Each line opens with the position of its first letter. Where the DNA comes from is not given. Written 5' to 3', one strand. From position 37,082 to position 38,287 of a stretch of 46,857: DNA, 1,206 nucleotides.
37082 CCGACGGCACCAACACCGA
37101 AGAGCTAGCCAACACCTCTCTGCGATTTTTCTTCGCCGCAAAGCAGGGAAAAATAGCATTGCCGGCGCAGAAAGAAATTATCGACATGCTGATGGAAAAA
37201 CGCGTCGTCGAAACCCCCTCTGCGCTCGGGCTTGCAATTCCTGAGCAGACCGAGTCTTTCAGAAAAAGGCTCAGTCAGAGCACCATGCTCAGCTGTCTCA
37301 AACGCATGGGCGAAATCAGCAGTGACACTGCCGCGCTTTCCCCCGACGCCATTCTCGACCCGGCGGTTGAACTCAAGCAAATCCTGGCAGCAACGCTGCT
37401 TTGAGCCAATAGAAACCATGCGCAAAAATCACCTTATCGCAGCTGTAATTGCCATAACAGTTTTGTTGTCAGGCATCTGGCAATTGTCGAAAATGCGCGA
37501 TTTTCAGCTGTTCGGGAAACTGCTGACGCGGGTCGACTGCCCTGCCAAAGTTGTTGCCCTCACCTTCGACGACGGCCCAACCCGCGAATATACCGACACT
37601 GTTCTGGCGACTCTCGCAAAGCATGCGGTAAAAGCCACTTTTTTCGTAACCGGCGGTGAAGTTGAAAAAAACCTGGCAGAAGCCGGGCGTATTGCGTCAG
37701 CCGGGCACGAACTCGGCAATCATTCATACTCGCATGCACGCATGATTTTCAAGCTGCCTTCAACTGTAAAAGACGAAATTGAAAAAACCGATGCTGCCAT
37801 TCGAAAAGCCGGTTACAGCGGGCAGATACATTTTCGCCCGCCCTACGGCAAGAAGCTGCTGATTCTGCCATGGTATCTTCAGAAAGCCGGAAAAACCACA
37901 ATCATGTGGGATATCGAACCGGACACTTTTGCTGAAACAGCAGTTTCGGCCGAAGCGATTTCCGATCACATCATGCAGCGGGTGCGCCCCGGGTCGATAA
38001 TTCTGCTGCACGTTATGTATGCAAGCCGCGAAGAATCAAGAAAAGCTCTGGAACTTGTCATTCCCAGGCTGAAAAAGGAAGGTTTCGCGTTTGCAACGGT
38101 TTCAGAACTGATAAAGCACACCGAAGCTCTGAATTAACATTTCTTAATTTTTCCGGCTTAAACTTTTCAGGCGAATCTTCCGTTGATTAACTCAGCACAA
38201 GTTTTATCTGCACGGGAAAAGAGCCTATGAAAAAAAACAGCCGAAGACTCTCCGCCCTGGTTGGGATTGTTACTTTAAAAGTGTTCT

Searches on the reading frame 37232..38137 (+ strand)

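Call 52: search_protein_families(library=pfam, proteins=[window:37232-38137:+], max_evalue=0.001)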
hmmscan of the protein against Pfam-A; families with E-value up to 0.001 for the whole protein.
window:37232-38137:+ (301 aa): 1 family
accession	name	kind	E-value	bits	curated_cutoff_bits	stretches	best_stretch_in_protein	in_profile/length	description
PF01522.26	Polysacc_deac_1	-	1.6e-32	112.5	23.1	1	104-222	5-122/124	Polysaccharide deacetylase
